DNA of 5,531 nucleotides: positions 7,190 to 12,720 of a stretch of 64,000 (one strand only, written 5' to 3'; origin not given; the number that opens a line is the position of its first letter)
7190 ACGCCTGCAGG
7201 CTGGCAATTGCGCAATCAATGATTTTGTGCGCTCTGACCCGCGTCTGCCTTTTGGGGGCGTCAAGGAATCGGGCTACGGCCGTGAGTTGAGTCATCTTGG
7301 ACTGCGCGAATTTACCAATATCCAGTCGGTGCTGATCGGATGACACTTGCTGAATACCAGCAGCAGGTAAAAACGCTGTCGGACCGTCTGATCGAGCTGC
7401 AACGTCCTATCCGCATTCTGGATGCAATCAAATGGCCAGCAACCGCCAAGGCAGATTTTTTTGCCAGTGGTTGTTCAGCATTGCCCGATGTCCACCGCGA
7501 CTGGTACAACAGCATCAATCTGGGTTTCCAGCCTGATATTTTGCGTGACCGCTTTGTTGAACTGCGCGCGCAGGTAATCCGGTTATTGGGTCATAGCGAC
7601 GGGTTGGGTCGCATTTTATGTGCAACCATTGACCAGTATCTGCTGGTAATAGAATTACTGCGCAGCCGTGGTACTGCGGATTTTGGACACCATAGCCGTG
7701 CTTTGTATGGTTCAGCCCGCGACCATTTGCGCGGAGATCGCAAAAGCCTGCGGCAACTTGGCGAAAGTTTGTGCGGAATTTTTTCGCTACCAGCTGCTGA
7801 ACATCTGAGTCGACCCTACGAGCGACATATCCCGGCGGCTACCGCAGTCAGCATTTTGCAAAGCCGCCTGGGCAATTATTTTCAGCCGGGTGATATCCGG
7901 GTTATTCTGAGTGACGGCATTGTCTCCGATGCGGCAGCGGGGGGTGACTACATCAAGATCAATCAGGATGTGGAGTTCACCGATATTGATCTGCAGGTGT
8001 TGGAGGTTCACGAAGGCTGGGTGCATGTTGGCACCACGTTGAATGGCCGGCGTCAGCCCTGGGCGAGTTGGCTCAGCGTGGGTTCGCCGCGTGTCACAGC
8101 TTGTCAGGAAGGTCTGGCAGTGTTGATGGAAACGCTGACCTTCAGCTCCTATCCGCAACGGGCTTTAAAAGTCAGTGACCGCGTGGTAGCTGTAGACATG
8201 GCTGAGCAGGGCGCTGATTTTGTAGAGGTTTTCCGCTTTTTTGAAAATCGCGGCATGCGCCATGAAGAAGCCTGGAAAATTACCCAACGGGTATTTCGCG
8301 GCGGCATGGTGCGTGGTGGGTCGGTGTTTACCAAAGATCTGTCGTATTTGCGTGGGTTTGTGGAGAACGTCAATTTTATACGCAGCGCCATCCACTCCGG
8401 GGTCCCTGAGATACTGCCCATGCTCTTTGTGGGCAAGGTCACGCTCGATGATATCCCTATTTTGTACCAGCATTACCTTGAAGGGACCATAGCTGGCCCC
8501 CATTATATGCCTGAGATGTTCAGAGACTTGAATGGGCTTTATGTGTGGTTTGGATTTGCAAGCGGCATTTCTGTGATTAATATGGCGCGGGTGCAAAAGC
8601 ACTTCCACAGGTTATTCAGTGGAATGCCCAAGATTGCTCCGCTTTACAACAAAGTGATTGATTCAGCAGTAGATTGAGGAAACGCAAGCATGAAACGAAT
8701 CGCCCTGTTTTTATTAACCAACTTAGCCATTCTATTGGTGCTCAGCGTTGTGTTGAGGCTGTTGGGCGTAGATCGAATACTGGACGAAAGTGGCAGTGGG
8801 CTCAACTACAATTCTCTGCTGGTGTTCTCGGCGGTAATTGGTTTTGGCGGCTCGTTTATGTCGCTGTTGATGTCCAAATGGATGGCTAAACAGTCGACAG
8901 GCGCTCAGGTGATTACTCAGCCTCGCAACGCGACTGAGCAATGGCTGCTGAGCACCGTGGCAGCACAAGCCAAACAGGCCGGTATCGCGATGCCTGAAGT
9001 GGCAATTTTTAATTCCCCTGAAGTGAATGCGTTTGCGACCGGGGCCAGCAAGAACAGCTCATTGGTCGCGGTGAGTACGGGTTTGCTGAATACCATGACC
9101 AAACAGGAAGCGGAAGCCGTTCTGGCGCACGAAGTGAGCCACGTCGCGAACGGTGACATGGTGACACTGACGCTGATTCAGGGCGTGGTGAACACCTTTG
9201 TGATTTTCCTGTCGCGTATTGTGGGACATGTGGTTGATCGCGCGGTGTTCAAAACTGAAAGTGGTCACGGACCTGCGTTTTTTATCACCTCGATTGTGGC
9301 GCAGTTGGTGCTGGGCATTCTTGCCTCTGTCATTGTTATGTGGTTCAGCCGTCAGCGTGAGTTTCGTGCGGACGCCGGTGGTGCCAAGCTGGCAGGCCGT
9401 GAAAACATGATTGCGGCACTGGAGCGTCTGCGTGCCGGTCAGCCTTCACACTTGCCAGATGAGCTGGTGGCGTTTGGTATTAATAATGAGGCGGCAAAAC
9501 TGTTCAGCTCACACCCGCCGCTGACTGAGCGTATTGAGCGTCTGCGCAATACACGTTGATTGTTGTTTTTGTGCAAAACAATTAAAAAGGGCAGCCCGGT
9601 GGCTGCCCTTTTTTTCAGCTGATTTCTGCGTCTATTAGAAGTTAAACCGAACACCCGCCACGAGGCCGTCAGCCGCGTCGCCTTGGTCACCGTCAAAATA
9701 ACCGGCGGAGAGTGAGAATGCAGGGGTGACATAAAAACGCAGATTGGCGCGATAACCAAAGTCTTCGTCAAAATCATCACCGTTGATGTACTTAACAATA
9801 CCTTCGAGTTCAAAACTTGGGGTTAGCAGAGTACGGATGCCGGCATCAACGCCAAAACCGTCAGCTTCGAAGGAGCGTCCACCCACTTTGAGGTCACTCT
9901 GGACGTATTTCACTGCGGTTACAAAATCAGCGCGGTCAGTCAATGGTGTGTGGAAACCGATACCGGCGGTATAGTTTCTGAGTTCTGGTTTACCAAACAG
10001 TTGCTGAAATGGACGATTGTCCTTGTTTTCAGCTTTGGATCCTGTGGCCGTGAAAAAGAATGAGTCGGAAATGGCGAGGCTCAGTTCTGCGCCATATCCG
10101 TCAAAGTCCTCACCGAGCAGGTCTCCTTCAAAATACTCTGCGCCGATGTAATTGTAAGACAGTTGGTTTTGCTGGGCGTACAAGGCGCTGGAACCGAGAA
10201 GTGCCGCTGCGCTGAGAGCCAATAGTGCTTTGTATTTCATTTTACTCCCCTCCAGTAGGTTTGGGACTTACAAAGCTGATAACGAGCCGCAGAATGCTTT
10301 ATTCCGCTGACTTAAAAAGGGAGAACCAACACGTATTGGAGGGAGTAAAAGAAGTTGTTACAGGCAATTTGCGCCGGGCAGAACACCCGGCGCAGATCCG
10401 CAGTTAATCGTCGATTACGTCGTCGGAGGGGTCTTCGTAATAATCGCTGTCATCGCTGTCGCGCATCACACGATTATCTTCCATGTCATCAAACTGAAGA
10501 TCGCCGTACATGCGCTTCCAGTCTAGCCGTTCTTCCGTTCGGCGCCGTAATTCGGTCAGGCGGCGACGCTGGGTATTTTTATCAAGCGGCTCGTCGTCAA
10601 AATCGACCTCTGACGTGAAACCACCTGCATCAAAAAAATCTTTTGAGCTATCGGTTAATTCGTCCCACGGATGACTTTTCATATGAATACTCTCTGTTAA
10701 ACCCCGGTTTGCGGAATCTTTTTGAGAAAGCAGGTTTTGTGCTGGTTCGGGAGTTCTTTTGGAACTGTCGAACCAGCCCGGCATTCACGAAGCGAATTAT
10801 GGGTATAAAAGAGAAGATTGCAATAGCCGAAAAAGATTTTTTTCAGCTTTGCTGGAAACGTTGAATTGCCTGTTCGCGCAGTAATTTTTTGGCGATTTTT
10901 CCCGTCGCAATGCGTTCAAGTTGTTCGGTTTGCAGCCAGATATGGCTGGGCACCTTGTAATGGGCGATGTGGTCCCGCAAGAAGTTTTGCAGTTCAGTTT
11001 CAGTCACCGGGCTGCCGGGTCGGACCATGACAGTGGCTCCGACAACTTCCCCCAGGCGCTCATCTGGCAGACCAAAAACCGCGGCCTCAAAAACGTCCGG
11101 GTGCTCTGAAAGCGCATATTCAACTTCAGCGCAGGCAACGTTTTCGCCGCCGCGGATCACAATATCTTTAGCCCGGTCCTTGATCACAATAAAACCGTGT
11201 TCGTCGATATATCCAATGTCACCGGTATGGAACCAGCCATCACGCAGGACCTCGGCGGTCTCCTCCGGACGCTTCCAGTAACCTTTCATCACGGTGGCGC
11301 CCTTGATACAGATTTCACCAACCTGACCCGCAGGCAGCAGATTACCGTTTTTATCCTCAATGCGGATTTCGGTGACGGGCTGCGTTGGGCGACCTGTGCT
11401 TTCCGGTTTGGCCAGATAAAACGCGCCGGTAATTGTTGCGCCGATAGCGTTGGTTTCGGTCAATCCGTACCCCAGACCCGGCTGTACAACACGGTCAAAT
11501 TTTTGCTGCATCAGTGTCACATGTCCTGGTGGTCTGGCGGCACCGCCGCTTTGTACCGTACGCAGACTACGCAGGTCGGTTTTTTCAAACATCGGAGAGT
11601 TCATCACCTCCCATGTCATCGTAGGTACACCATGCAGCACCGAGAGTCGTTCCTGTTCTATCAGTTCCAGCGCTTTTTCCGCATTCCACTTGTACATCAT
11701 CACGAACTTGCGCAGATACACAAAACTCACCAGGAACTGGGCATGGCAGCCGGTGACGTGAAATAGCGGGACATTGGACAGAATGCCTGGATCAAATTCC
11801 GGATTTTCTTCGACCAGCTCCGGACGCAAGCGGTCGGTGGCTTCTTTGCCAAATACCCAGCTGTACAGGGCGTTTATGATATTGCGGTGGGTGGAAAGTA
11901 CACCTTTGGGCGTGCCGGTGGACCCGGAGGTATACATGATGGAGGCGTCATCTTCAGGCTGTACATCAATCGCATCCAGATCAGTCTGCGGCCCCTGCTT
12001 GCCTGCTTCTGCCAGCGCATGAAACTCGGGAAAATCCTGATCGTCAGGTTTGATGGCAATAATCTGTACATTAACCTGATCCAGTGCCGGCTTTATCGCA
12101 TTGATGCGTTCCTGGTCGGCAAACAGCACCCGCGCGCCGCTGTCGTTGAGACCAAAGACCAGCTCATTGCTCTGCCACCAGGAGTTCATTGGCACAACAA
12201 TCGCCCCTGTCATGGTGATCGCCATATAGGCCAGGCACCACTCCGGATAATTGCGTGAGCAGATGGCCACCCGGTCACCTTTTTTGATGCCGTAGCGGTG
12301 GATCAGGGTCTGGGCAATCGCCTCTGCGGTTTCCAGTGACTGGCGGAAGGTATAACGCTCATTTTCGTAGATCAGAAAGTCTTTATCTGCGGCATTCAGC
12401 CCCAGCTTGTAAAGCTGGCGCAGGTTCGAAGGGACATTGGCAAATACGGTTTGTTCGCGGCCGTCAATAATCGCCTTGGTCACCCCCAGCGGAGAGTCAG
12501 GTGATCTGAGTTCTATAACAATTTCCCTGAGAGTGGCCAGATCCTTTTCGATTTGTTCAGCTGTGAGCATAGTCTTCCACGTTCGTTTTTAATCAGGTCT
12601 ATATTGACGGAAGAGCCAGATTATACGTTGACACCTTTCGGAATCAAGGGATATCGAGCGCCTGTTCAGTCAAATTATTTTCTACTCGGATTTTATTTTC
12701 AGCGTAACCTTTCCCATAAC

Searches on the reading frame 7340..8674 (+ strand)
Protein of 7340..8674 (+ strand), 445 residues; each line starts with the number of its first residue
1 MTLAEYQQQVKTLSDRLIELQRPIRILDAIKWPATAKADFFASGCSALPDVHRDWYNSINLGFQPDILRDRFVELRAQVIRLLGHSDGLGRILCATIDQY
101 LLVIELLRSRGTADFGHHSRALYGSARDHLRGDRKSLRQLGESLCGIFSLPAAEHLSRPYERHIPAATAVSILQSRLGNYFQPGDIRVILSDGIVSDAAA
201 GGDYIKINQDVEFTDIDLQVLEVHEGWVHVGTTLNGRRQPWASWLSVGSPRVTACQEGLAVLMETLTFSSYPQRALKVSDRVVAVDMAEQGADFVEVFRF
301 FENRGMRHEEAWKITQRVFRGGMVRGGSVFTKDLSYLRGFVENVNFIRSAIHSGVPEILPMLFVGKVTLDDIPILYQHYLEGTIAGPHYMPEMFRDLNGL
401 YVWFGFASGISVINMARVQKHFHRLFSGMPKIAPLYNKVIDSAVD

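Call 48: search_protein_families(library=pfam, max_evalue=0.00001, proteins=[window:7340-8674:+])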
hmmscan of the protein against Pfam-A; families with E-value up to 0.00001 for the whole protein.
window:7340-8674:+ (445 aa): 1 family
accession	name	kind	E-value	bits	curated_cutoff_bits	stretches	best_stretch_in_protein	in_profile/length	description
PF08014.17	MATCAP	-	1.2e-127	426.4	27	1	39-409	2-362/365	Microtubule-associated tyrosine carboxypeptidase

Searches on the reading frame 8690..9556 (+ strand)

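Call 48: search_protein_families(library=pfam, max_evalue=0.00001, proteins=[window:8690-9556:+])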
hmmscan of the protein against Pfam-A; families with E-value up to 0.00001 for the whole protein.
window:8690-9556:+ (289 aa): 1 family
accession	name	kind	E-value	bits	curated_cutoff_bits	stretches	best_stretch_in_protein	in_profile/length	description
PF01435.24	Peptidase_M48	-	3.9e-39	134.8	20.3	1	81-288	2-185/186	Peptidase family M48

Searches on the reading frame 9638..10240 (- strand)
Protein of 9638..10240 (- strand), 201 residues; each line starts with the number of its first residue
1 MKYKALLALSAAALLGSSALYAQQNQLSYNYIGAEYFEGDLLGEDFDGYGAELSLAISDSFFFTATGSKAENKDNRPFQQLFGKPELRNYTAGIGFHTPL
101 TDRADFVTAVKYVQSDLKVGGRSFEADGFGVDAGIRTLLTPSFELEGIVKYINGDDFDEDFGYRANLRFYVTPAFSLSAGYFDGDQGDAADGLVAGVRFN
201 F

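Call 48: search_protein_families(library=pfam, max_evalue=0.00001, proteins=[window:9638-10240:-])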
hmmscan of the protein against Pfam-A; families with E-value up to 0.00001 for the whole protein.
window:9638-10240:- (201 aa): 1 family
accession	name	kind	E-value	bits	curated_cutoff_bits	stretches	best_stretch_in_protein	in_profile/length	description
PF13505.12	OMP_b-brl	-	2.3e-06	28.3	28.7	0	11-161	2-167/175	Outer membrane protein beta-barrel domain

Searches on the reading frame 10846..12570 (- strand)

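Call 48: search_protein_families(library=pfam, max_evalue=0.00001, proteins=[window:10846-12570:-])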
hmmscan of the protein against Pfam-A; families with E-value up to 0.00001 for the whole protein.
window:10846-12570:- (575 aa): 2 families
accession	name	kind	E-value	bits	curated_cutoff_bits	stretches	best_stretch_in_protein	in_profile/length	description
PF00501.34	AMP-binding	-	1.9e-83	280.8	29.9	1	61-432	9-384/384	AMP-binding enzyme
PF13193.12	AMP-binding_C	-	6.6e-16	59.4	24.5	1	482-558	1-76/76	AMP-binding enzyme C-terminal domain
